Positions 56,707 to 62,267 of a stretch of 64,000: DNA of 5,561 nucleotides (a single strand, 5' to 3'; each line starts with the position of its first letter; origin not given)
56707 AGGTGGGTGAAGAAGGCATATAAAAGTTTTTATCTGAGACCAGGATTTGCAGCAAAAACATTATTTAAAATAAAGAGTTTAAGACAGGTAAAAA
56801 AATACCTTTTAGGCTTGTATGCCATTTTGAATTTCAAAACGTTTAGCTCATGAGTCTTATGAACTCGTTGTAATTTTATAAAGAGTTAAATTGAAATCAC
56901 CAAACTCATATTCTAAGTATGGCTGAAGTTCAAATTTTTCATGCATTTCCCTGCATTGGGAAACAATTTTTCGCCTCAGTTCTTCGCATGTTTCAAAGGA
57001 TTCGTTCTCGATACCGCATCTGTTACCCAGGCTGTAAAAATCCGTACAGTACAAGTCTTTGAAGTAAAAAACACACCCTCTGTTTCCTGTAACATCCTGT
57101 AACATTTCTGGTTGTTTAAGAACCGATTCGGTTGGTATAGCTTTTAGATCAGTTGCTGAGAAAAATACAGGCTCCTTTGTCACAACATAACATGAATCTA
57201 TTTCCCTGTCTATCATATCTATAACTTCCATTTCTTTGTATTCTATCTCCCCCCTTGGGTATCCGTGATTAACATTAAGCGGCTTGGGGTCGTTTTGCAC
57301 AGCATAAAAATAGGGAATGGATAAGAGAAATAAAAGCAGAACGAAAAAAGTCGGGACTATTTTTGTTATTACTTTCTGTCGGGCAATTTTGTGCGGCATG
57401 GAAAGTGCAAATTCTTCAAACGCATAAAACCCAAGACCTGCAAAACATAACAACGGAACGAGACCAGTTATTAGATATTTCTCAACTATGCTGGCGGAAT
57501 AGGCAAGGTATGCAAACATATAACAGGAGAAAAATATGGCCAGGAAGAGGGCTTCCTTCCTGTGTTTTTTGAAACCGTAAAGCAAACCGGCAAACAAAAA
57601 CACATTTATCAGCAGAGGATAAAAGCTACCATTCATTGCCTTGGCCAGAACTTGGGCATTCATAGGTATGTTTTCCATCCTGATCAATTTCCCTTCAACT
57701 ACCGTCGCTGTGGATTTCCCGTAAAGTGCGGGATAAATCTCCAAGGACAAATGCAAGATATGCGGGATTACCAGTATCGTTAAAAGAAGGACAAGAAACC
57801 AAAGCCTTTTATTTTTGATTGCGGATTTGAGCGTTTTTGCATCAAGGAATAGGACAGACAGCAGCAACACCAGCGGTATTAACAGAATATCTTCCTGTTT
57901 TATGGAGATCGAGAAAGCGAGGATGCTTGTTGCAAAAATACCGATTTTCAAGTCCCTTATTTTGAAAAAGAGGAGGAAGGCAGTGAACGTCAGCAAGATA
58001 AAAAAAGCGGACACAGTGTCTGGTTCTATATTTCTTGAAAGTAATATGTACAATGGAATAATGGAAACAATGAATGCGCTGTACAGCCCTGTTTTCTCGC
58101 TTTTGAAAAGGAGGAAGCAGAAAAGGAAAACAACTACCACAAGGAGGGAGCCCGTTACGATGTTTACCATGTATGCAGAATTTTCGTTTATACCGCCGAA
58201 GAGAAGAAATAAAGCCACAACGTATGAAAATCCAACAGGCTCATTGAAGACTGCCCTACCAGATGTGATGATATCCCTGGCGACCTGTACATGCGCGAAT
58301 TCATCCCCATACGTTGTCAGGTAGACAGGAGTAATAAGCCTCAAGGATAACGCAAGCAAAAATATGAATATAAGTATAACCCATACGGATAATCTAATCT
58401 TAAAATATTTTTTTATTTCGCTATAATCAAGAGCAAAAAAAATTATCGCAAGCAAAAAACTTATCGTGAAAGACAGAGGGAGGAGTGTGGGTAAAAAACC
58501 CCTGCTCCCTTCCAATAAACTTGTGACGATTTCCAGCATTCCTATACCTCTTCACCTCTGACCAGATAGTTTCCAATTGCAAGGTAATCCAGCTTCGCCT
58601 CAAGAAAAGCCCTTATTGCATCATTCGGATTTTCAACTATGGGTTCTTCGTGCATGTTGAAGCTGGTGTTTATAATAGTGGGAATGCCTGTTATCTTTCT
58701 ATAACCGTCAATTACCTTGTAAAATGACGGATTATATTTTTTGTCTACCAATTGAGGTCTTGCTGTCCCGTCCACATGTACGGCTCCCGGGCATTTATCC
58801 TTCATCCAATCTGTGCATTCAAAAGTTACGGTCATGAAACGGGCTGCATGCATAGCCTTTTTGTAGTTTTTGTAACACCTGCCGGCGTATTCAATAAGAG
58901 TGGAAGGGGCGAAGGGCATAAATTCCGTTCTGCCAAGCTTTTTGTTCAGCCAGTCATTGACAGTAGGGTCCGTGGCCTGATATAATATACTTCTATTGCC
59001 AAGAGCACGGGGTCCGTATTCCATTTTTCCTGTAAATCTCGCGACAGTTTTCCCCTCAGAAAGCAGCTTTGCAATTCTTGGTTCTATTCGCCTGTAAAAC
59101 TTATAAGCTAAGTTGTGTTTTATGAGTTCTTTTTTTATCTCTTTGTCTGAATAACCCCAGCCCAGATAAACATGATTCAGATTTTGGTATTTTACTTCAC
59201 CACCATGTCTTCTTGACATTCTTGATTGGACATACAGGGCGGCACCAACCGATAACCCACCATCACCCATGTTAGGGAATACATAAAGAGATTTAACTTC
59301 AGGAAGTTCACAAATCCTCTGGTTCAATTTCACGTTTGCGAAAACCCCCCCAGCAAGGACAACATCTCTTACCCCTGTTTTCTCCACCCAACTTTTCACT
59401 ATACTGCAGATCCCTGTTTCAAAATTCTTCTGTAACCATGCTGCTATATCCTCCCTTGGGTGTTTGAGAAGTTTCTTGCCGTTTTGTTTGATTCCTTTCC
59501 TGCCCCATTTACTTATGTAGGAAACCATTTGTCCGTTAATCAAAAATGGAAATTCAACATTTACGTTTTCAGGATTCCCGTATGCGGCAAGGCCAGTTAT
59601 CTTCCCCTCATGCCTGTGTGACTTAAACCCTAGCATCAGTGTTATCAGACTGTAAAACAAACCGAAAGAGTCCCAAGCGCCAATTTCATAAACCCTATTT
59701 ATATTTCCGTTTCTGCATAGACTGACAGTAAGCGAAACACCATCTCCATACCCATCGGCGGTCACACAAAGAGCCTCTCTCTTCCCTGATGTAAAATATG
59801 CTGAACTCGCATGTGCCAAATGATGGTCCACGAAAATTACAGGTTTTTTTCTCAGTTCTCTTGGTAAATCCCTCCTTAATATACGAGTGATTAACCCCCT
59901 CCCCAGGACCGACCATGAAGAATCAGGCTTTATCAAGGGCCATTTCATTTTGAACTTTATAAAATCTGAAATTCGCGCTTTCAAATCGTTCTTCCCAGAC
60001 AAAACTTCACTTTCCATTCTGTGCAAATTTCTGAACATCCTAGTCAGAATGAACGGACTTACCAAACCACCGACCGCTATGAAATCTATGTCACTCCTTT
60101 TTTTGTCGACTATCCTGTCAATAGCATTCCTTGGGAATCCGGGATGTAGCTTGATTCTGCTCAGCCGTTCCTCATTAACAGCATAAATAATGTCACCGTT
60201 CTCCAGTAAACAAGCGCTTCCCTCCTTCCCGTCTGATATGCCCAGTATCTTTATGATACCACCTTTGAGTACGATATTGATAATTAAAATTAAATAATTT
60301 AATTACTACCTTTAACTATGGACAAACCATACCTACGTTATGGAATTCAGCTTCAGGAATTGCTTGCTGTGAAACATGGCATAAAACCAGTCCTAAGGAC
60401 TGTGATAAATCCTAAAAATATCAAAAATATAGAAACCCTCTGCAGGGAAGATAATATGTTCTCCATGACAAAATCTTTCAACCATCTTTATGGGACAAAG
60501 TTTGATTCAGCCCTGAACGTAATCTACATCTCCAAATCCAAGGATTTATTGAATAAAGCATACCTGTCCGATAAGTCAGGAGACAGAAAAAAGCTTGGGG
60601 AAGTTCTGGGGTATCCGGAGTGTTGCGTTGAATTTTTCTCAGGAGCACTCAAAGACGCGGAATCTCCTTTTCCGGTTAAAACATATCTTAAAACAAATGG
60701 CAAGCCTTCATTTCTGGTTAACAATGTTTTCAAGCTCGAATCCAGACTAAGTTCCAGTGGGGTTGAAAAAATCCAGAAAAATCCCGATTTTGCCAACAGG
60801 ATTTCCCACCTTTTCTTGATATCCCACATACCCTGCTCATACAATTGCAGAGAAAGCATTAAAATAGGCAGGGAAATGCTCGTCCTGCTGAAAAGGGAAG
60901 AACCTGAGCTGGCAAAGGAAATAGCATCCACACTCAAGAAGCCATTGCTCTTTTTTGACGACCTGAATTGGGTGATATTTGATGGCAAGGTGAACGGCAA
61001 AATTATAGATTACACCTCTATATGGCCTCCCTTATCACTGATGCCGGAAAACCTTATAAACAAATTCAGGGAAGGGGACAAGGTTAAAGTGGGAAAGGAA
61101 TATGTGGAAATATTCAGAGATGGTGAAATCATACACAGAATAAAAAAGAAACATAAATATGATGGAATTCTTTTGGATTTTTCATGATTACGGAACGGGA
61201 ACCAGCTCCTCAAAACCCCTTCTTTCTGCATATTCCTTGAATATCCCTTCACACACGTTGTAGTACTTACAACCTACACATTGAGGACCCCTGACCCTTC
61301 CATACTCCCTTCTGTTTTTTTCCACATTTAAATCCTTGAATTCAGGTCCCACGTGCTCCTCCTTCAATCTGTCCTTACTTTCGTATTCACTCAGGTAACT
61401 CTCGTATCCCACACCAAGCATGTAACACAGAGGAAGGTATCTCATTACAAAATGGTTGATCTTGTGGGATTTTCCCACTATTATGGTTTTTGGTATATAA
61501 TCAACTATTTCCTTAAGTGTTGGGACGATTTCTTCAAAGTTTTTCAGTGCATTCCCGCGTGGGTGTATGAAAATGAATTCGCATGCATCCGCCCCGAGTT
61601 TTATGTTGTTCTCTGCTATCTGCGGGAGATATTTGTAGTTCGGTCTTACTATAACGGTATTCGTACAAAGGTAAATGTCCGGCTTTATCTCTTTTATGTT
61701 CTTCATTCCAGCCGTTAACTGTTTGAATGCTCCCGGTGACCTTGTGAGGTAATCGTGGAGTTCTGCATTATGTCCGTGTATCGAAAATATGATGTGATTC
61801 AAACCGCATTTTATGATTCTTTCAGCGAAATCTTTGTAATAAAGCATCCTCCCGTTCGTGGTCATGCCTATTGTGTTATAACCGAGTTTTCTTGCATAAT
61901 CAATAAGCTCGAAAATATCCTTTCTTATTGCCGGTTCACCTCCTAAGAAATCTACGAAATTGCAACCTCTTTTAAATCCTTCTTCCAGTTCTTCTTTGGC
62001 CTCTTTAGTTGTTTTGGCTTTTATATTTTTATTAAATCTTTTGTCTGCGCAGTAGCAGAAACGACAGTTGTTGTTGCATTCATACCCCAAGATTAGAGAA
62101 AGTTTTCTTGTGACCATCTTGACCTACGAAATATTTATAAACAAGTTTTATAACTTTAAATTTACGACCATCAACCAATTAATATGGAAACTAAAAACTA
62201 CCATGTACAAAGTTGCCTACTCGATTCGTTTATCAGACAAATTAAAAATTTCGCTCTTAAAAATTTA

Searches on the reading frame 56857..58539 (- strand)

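Call 10: search_protein_families(library=pfam, proteins=[window:56857-58539:-], max_evalue=0.01)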
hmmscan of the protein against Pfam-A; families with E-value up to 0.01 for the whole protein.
window:56857-58539:- (560 aa): 2 families
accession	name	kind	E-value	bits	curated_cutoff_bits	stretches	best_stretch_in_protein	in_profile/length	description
PF13231.12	PMT_2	-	2.3e-14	54.3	26.1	1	100-262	2-159/160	Dolichyl-phosphate-mannose-protein mannosyltransferase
PF02366.24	PMT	-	4.3e-08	33.4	22.7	1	97-264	59-234/245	Dolichyl-phosphate-mannose-protein mannosyltransferase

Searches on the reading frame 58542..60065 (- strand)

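Call 10: search_protein_families(library=pfam, proteins=[window:58542-60065:-], max_evalue=0.01)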
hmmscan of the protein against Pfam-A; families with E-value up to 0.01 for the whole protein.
window:58542-60065:- (507 aa): 4 families
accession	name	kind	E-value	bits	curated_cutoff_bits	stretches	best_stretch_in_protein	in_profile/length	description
PF16861.10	Carbam_trans_C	-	8.7e-57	191.8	27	1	332-503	1-169/170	Carbamoyltransferase C-terminus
PF02543.21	Carbam_trans_N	-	9e-28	98.1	24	1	71-277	122-346/346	Carbamoyltransferase N-terminus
PF22521.2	HypF_C_2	-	2.9e-08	34.2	27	1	200-274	162-240/241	Carbamoyltransferase, Kae1-like Domain, second subdomain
PF00814.31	TsaD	-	6.4e-08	33.1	24.8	1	73-256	81-242/264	tRNA N6-adenosine threonylcarbamoyltransferase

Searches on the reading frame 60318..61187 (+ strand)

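Call 11: search_protein_families(library=pfam, proteins=[window:60318-61187:+], max_evalue=0.01)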
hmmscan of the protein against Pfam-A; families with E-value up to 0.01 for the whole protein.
window:60318-61187:+ (289 aa): 1 family
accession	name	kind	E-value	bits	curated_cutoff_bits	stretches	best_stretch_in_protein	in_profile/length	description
PF04467.17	DUF483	-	2.5e-06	27.9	25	1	90-201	35-116/122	Protein of unknown function (DUF483)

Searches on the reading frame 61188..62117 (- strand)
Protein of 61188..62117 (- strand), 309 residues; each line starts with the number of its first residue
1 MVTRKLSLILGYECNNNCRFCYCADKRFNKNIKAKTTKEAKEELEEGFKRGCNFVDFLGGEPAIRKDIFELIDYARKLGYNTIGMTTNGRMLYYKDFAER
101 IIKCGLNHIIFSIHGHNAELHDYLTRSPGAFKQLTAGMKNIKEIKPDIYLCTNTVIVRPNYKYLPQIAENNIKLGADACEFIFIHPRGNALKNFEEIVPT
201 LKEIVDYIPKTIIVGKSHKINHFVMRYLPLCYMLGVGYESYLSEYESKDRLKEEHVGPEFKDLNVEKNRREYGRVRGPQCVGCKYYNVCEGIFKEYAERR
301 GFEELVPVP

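Call 11: search_protein_families(library=pfam, proteins=[window:61188-62117:-], max_evalue=0.01)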
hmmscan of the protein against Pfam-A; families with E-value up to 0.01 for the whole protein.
window:61188-62117:- (309 aa): 2 families
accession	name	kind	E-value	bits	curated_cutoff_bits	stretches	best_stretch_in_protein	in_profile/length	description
PF04055.27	Radical_SAM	-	2.9e-24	86.6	29.5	1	9-162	2-157/166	Radical SAM superfamily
PF13353.11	Fer4_12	-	3.5e-05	24.5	22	1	12-91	13-93/137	4Fe-4S single cluster domain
